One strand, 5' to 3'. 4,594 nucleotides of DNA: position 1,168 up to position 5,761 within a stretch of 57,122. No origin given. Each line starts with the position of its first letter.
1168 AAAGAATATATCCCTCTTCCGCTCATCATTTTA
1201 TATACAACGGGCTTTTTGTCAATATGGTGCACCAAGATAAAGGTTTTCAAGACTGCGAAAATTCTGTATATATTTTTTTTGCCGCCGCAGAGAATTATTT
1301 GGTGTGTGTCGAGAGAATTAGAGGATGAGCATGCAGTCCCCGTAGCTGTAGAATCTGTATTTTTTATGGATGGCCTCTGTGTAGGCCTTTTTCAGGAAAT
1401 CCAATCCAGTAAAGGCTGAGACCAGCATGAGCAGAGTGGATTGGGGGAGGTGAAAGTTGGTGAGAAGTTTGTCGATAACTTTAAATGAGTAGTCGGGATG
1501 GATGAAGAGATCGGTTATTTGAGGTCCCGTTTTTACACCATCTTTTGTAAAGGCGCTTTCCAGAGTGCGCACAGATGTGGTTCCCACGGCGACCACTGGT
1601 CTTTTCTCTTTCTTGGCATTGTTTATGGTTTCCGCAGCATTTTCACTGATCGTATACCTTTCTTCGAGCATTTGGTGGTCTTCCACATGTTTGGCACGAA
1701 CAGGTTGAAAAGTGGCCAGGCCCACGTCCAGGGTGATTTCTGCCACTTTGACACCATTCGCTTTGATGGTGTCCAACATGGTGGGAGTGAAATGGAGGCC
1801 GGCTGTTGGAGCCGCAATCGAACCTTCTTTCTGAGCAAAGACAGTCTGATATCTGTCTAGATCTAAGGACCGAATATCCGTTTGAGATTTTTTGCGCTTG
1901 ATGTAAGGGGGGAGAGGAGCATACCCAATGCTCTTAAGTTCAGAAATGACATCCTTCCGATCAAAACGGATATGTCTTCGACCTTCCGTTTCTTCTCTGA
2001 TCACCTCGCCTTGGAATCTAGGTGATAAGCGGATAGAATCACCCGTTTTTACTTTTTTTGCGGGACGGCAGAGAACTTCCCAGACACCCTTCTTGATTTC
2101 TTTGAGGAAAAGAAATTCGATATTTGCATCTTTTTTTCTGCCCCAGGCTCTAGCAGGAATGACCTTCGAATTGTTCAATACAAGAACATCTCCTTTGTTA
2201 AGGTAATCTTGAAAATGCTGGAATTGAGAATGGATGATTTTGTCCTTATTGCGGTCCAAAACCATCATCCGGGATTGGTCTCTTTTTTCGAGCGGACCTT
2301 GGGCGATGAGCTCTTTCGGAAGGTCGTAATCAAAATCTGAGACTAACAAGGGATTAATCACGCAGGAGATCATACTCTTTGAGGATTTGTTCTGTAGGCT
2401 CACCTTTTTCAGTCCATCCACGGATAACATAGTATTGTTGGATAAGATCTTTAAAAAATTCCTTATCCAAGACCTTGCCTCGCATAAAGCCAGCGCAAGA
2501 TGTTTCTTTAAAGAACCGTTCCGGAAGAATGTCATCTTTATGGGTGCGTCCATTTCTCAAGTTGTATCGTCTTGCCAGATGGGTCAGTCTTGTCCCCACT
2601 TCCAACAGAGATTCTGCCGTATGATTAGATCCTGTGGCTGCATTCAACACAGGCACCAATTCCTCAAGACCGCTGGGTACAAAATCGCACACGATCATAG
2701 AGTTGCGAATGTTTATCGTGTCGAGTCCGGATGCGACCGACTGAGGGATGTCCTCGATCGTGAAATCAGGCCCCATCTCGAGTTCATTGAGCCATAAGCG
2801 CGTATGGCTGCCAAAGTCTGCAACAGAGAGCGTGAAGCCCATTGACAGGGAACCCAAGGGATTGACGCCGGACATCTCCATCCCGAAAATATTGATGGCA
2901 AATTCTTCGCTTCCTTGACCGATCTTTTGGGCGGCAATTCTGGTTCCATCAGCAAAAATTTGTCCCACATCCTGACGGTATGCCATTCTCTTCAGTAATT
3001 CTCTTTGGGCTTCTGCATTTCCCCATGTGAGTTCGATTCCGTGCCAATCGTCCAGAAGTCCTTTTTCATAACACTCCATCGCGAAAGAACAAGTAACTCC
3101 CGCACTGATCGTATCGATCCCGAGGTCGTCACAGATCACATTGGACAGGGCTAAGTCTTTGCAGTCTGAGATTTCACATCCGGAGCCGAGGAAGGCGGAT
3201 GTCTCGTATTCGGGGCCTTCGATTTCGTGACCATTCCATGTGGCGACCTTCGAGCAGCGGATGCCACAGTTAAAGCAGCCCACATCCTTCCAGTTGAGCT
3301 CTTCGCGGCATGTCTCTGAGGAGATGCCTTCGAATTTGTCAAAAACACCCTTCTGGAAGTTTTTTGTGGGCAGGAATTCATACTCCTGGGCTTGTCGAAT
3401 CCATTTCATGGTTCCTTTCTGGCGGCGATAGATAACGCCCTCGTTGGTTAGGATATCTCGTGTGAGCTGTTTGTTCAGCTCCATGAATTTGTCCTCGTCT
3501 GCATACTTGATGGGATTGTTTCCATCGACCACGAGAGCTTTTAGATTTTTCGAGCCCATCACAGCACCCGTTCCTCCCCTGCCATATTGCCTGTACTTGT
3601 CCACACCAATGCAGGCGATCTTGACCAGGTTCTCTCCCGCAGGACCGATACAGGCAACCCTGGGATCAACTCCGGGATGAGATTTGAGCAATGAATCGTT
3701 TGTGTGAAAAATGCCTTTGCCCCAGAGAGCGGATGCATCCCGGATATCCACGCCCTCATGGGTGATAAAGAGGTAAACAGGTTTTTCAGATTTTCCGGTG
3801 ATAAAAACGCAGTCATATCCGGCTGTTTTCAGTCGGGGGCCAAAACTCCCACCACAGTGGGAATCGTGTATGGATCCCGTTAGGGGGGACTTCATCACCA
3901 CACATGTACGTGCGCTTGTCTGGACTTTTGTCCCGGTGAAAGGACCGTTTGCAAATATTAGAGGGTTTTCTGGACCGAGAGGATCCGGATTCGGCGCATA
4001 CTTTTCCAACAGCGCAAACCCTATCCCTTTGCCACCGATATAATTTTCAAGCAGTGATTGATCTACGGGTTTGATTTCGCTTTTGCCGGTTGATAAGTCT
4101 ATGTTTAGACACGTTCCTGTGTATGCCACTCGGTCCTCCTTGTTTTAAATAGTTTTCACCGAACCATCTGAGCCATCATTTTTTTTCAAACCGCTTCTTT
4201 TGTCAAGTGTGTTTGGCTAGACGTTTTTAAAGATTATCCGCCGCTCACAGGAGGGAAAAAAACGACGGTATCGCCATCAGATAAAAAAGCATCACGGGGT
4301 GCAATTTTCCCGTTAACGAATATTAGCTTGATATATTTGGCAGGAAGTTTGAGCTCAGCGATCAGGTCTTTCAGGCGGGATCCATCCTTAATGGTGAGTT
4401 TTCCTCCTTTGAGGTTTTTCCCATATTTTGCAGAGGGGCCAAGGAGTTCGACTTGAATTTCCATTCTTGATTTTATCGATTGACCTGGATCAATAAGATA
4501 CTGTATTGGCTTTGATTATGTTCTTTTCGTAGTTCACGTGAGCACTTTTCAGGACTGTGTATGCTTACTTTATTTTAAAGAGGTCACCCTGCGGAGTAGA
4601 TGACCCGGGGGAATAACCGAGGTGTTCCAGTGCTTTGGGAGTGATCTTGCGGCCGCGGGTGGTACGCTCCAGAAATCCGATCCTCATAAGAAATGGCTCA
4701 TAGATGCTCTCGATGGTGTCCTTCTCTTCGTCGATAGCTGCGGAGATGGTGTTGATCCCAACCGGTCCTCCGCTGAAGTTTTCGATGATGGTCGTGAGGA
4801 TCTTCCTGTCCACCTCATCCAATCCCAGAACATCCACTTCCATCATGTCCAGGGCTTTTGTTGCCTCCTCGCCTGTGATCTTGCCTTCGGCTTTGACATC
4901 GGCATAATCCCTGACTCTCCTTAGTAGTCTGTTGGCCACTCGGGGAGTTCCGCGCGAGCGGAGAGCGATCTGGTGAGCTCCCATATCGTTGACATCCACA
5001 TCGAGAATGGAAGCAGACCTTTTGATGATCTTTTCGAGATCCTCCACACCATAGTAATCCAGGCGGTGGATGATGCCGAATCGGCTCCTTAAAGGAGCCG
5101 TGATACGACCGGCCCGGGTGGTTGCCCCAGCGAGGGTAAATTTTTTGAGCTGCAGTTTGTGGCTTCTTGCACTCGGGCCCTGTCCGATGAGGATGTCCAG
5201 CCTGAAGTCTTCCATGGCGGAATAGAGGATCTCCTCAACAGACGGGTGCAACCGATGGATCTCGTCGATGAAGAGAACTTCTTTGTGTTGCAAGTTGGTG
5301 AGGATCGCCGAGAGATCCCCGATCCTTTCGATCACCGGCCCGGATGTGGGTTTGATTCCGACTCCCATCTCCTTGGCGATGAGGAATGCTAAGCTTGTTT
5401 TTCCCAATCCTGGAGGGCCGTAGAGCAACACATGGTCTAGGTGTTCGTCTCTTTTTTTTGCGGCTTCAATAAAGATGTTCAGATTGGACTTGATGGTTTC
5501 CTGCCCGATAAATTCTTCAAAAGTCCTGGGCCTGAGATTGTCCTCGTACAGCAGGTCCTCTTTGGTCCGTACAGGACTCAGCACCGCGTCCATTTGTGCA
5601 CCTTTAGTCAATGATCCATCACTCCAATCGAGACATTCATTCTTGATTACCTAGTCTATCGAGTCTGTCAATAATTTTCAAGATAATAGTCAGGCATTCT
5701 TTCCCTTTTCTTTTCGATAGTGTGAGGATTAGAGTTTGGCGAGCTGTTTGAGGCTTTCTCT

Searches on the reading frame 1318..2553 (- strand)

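Call 81: search_protein_families(library=pfam, proteins=[window:1318-2553:-], max_evalue=0.00001)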
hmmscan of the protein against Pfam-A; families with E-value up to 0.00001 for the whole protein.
window:1318-2553:- (411 aa): 1 family
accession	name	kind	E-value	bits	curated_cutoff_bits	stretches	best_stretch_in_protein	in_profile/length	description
PF02547.20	Queuosine_synth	-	1.3e-130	435.7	25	1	71-410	1-322/322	Queuosine biosynthesis protein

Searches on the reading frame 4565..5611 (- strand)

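Call 81: search_protein_families(library=pfam, proteins=[window:4565-5611:-], max_evalue=0.00001)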
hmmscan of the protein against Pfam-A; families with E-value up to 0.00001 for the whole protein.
window:4565-5611:- (348 aa): 5 families
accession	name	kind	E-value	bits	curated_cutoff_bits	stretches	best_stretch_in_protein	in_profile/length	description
PF05496.18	RuvB_N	-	5.3e-78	260.7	27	1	26-184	1-159/159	Holliday junction DNA helicase RuvB P-loop domain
PF17864.7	AAA_lid_4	-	1.6e-31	108.3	27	1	187-260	1-74/74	RuvB AAA lid domain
PF05491.19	RuvB_C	-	8.8e-27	93.3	24.7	1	262-331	2-71/72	RuvB C-terminal winged helix domain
PF00004.35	AAA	-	1.1e-19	71.7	21.2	1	61-184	1-129/131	ATPase family associated with various cellular activities (AAA)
PF07728.20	AAA_5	-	6.2e-11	42.9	22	1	102-178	59-139/139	AAA domain (dynein-related subfamily)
